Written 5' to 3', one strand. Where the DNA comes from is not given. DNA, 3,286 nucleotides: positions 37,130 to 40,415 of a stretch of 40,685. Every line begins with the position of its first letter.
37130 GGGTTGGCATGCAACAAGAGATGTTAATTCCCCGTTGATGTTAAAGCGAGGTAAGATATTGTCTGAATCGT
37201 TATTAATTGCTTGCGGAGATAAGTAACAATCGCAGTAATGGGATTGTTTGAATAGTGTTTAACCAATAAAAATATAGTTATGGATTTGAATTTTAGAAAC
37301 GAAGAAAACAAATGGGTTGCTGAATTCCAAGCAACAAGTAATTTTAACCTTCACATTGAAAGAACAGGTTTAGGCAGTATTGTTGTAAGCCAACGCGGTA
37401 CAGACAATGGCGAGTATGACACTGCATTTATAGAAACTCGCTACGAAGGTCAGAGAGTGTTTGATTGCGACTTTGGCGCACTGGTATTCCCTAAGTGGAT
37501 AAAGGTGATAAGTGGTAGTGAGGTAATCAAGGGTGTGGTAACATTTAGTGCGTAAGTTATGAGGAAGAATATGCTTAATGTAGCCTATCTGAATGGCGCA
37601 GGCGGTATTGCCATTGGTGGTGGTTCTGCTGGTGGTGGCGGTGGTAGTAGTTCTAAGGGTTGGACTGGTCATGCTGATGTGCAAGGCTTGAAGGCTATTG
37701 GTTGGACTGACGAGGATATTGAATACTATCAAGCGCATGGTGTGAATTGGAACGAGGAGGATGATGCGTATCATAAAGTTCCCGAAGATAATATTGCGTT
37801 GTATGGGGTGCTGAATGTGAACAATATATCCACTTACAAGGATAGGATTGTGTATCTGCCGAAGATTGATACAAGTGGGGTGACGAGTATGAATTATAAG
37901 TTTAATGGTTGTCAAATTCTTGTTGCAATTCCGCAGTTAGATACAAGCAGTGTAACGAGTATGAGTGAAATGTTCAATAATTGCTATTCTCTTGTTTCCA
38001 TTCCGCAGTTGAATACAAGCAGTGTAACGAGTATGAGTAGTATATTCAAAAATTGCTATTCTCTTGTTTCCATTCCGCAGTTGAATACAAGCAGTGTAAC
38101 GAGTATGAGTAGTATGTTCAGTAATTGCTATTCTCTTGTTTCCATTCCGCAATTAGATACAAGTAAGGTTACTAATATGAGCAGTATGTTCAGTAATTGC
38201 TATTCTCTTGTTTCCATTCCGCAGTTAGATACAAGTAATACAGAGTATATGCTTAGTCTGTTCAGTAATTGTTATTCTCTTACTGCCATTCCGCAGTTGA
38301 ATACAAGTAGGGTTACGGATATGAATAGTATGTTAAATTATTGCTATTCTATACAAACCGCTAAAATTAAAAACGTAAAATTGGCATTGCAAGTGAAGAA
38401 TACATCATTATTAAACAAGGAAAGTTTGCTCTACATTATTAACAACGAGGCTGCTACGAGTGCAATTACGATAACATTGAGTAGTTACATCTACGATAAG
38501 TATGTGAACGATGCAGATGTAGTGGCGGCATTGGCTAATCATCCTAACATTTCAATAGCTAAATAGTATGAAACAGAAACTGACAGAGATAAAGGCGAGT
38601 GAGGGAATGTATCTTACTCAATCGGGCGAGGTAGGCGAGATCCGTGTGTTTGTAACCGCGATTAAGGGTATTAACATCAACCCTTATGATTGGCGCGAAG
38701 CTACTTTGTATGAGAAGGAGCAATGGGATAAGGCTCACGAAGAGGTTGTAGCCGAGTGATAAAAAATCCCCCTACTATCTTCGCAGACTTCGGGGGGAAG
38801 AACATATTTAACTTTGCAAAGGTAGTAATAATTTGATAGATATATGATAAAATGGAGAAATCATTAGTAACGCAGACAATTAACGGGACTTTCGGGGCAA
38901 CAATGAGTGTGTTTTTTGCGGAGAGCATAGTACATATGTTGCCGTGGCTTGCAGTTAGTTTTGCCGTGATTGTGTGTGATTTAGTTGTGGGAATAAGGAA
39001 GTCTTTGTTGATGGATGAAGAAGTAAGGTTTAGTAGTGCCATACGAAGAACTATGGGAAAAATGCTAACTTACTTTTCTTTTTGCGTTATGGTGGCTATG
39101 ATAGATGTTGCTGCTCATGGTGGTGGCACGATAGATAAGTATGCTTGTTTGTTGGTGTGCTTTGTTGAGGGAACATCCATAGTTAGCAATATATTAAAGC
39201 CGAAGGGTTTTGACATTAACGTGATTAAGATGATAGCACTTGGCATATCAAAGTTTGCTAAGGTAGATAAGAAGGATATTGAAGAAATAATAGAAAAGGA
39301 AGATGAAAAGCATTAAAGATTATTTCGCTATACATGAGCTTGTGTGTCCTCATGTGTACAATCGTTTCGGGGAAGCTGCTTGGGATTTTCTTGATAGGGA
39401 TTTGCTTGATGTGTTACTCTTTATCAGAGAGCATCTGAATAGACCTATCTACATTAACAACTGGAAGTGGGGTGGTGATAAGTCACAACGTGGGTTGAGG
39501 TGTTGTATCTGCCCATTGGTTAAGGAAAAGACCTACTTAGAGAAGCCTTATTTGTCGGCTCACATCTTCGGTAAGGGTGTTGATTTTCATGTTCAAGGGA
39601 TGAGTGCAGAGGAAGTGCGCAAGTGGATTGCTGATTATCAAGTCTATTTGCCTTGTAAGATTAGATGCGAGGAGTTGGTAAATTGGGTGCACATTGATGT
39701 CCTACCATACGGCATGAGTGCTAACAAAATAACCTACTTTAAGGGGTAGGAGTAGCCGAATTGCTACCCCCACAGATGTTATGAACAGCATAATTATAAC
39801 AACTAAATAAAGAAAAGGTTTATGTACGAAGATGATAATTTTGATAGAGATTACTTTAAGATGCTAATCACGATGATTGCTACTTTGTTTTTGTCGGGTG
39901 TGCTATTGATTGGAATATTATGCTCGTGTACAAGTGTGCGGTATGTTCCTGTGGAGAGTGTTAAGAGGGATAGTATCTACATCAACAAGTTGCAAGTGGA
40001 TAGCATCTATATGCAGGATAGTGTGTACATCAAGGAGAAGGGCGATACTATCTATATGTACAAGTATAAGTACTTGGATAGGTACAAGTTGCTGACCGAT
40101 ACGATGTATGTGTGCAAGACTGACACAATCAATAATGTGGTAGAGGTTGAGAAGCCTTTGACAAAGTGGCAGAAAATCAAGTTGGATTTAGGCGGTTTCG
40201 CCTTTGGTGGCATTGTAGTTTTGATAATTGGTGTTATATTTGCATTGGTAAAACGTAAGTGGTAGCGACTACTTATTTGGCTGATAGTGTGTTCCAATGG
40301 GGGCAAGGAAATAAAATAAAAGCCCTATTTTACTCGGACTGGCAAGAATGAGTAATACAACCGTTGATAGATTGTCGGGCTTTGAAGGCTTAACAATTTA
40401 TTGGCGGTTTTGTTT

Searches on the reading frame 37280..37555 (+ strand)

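Call 30: search_protein_families(library=phrogs, proteins=[window:37280-37555:+], max_evalue=0.01)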
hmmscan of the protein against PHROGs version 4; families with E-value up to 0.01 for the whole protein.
window:37280-37555:+ (91 aa): 1 family
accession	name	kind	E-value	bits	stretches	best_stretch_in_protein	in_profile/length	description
phrog_28004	-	unknown function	3.5e-11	43.9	1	2-87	5-91/95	-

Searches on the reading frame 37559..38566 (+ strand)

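Call 30: search_protein_families(library=phrogs, proteins=[window:37559-38566:+], max_evalue=0.01)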
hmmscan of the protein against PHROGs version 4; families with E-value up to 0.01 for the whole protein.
window:37559-38566:+ (335 aa): 5 families
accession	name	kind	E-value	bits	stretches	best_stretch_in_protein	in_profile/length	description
phrog_22899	-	unknown function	1.1e-24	86.9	1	103-272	902-1126/1857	-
phrog_9915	-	unknown function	3.1e-20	72.1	1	107-257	1193-1601/1813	-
phrog_3649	-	unknown function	1.3e-12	48.5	2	152-272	210-337/375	-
phrog_29123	-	unknown function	2.4e-08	34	1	98-170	159-233/459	-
phrog_38502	-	unknown function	0.00061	21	0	163-230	11-78/100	-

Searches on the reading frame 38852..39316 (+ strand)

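Call 30: search_protein_families(library=phrogs, proteins=[window:38852-39316:+], max_evalue=0.01)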
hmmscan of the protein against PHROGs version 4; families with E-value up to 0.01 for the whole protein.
window:38852-39316:+ (154 aa): 2 families
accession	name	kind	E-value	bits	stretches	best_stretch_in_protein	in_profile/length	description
phrog_199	-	lysis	2.2e-06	27.7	1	12-119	9-114/545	holin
phrog_20732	-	unknown function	0.003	18.7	1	33-88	16-69/157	-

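Call 88: search_protein_families(library=pfam, proteins=[window:38852-39316:+], max_evalue=0.1)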
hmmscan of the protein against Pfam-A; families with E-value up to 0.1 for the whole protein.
window:38852-39316:+ (154 aa): 1 family
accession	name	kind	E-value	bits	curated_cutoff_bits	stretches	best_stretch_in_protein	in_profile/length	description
PF05105.17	Phage_holin_4_1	-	2.1e-06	28.2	22.2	1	32-115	13-97/116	Bacteriophage holin family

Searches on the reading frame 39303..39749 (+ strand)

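Call 30: search_protein_families(library=phrogs, proteins=[window:39303-39749:+], max_evalue=0.01)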
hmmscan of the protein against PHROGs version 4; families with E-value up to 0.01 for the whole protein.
window:39303-39749:+ (148 aa): 1 family
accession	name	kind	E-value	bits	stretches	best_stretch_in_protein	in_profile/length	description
phrog_894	-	lysis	5.9e-20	72.6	1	4-140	46-167/389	endolysin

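Call 88: search_protein_families(library=pfam, proteins=[window:39303-39749:+], max_evalue=0.1)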
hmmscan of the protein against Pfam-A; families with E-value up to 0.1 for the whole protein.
window:39303-39749:+ (148 aa): 1 family
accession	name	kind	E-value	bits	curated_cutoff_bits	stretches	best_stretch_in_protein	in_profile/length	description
PF08291.16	Peptidase_M15_3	-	0.0069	16.9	23.2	0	85-132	64-108/108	Peptidase M15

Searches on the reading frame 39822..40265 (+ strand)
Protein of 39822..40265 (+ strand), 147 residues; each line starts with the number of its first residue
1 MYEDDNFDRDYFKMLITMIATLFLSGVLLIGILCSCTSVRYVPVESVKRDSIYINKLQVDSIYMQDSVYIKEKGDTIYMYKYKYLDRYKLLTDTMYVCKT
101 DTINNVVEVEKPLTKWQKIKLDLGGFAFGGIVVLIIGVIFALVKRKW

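Call 30: search_protein_families(library=phrogs, proteins=[window:39822-40265:+], max_evalue=0.01)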
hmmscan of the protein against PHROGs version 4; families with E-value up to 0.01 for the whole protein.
window:39822-40265:+ (147 aa): 1 family
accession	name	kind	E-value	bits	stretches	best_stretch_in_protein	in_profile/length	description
phrog_27413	-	unknown function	0.0034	18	1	43-104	52-114/257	-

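Call 88: search_protein_families(library=pfam, proteins=[window:39822-40265:+], max_evalue=0.1)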
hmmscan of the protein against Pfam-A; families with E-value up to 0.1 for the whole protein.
window:39822-40265:+ (147 aa): 0 families
